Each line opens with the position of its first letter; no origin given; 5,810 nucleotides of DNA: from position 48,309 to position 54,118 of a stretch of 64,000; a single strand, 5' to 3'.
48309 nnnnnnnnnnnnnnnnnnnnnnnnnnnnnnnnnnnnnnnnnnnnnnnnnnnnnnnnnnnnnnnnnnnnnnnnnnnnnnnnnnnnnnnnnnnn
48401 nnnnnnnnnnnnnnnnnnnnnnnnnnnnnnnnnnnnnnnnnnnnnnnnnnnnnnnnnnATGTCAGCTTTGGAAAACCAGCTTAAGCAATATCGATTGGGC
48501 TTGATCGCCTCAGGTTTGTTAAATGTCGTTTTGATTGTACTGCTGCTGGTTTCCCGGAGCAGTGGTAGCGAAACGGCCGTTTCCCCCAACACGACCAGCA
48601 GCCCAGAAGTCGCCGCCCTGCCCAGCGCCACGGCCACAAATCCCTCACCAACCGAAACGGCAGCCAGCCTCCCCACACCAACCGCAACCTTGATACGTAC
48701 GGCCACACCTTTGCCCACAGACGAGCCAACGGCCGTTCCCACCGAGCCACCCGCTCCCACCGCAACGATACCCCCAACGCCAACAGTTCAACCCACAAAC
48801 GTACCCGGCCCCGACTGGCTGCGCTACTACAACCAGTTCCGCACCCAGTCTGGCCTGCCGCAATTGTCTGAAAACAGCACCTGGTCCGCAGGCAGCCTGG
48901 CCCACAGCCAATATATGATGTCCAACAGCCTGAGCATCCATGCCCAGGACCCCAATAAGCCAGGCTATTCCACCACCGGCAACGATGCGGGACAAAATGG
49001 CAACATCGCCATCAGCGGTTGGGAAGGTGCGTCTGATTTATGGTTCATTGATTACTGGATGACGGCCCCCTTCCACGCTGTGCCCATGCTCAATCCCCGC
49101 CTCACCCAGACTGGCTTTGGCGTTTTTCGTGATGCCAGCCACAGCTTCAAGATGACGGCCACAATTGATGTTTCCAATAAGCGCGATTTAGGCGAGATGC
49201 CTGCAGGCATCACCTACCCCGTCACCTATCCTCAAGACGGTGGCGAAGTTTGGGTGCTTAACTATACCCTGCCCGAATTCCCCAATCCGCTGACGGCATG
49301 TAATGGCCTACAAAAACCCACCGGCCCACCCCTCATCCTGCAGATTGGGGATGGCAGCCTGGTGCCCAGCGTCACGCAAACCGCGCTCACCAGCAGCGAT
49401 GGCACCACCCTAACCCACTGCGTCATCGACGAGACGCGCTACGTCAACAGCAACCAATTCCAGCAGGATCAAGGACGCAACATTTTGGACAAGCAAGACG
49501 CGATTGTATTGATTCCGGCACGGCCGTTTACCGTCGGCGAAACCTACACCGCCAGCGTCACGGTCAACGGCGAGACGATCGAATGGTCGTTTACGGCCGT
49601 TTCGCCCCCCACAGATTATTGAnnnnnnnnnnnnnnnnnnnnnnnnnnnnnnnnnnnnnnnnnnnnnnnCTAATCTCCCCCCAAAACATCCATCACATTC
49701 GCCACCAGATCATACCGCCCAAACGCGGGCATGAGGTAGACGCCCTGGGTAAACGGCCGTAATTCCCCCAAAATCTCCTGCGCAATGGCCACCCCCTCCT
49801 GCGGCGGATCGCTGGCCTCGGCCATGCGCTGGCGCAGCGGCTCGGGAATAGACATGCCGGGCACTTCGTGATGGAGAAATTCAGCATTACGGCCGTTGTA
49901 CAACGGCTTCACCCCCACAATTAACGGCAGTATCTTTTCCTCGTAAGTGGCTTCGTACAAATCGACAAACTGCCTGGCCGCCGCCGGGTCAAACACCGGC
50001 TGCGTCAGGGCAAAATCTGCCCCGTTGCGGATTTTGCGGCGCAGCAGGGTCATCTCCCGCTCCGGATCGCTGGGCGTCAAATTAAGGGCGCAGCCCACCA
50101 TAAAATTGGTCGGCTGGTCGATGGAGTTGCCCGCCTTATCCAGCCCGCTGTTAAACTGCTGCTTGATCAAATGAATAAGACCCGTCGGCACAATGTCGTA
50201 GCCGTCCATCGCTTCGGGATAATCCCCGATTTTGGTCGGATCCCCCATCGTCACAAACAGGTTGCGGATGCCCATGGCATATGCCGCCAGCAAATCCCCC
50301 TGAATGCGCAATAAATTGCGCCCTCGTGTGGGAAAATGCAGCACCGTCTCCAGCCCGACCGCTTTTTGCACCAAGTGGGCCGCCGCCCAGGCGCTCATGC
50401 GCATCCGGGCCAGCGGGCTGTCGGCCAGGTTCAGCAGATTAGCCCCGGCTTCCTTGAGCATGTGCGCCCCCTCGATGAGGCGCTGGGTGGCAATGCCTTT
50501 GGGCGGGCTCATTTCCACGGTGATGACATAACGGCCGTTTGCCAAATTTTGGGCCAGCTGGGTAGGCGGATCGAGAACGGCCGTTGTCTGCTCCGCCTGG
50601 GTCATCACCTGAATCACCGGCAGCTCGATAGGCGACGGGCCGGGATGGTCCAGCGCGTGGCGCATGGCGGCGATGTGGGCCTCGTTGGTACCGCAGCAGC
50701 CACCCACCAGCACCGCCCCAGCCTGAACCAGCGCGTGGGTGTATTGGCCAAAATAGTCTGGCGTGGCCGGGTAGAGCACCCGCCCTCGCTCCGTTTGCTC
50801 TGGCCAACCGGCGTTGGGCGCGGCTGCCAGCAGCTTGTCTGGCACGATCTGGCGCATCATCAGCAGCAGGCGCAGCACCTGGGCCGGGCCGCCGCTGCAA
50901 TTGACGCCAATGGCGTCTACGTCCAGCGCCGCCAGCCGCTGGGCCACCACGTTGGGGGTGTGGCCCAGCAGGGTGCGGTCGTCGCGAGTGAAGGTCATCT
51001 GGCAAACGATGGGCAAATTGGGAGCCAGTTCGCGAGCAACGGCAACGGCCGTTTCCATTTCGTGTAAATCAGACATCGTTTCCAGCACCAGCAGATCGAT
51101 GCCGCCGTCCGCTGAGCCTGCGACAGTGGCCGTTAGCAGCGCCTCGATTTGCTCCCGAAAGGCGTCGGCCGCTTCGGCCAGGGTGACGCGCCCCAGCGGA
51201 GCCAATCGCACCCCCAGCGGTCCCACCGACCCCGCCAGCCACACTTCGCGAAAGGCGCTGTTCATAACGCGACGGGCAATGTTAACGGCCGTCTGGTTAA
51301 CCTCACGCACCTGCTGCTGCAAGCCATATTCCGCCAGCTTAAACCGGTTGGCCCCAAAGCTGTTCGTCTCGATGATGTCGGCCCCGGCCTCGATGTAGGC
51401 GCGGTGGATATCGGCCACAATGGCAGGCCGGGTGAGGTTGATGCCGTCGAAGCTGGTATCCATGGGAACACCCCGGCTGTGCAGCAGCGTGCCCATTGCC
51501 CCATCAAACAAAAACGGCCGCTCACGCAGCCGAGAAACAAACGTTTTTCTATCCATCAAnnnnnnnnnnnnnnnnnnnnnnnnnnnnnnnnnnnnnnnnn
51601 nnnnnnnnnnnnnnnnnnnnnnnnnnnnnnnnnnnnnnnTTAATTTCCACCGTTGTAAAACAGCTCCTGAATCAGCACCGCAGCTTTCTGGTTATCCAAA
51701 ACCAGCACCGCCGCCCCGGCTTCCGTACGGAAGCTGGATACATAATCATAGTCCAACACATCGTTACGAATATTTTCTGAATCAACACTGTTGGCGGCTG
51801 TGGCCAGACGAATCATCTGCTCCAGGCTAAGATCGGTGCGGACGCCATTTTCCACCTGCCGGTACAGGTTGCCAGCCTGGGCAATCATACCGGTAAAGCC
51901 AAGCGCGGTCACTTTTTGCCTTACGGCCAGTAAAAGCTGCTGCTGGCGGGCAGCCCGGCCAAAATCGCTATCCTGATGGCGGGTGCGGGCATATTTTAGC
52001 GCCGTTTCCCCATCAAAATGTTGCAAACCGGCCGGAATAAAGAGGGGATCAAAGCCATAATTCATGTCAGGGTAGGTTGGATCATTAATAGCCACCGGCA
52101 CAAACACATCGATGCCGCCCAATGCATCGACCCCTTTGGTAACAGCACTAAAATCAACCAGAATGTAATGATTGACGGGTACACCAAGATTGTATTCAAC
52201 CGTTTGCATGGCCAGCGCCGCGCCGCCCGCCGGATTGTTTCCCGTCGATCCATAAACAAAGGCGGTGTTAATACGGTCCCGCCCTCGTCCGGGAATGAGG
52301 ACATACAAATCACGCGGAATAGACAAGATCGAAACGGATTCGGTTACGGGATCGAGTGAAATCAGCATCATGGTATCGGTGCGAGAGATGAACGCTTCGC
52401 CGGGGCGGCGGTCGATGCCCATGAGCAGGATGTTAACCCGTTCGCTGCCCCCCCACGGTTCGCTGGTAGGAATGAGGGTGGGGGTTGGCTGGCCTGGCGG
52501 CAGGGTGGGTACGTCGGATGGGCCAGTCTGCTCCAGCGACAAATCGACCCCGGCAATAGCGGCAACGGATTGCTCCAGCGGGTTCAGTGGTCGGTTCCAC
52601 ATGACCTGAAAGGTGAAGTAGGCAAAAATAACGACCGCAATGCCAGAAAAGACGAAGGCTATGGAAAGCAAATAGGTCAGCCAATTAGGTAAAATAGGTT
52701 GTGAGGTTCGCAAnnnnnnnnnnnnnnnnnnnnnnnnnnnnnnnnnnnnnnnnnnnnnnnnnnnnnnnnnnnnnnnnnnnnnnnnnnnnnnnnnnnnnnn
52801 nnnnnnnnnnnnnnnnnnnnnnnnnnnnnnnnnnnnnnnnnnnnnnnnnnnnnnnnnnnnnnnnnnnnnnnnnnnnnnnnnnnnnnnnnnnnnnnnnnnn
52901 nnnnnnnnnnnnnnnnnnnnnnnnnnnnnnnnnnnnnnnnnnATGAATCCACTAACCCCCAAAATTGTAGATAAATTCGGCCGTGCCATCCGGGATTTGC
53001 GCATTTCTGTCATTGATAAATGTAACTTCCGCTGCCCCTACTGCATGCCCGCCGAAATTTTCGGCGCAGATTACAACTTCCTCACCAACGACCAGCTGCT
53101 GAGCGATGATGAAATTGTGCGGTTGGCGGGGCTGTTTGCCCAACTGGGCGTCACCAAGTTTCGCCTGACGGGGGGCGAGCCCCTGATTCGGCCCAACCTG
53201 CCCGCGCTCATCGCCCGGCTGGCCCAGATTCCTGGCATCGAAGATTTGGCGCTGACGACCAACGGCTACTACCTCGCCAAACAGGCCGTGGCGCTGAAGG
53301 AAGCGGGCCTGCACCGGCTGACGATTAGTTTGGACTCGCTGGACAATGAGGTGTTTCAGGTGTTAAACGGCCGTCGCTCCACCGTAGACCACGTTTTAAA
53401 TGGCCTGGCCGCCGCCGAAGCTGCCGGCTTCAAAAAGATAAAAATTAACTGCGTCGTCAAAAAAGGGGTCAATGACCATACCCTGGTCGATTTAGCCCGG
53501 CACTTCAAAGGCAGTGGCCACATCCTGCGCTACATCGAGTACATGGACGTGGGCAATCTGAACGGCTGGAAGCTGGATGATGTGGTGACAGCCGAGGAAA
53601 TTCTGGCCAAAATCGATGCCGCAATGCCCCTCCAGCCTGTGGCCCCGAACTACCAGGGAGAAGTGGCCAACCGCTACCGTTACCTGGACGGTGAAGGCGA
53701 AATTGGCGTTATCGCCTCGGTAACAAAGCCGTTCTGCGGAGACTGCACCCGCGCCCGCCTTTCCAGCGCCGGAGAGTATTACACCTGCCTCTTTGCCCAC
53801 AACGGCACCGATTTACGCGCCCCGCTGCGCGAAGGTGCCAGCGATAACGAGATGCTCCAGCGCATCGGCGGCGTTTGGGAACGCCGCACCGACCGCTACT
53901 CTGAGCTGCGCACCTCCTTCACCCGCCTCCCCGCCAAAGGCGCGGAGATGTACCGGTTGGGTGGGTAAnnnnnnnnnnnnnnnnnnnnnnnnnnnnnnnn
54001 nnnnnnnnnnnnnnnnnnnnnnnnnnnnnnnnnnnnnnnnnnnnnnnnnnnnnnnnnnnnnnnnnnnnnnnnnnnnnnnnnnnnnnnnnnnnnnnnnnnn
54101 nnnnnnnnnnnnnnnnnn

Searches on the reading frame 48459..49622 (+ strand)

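Call 9: search_protein_families(library=pfam, proteins=[window:48459-49622:+], max_evalue=0.001)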
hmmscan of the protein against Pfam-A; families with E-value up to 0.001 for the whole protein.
window:48459-49622:+ (387 aa): 1 family
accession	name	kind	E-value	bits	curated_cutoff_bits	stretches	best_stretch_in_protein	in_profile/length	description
PF00188.32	CAP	-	2.6e-10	41.6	21.1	1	121-230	1-110/117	Cysteine-rich secretory protein family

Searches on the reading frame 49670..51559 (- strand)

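Call 9: search_protein_families(library=pfam, proteins=[window:49670-51559:-], max_evalue=0.001)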
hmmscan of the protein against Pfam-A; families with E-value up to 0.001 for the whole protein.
window:49670-51559:- (629 aa): 2 families
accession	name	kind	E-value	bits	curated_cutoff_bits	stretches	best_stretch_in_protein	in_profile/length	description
PF02574.22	S-methyl_trans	-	8.8e-72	242.8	22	1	17-303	2-283/283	Homocysteine S-methyltransferase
PF02219.23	MTHFR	-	8.1e-24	84.9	24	1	335-595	2-251/287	Methylenetetrahydrofolate reductase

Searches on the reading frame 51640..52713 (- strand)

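Call 9: search_protein_families(library=pfam, proteins=[window:51640-52713:-], max_evalue=0.001)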
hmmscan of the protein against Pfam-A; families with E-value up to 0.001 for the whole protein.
window:51640-52713:- (357 aa): 1 family
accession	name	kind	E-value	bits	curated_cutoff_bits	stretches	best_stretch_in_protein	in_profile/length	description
PF03816.19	LytR_cpsA_psr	-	2.8e-40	138.4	24.6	1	111-268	1-148/150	LytR_cpsA_psr family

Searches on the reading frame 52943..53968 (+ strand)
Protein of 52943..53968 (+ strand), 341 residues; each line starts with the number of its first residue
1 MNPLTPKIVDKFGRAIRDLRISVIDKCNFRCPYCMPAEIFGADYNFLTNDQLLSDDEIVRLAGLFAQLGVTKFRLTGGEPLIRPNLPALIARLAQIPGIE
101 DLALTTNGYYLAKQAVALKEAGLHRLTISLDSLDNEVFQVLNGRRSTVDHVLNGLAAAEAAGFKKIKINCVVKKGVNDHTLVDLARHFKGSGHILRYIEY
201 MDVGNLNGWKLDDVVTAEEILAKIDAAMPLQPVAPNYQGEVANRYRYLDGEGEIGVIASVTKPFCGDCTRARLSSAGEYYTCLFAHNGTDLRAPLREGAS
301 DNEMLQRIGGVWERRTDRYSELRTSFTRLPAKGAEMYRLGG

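Call 10: search_protein_families(library=pfam, proteins=[window:52943-53968:+], max_evalue=0.001)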
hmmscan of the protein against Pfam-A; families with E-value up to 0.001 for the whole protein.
window:52943-53968:+ (341 aa): 3 families
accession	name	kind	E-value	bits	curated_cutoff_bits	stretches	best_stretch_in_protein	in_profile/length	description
PF06463.18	Mob_synth_C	-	3.8e-36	124.3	37.4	1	195-320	3-127/128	Molybdenum Cofactor Synthesis C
PF04055.27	Radical_SAM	-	6.7e-34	117.9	29.5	1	21-186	1-164/166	Radical SAM superfamily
PF13353.11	Fer4_12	-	7.8e-05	23.4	22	1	24-115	12-98/137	4Fe-4S single cluster domain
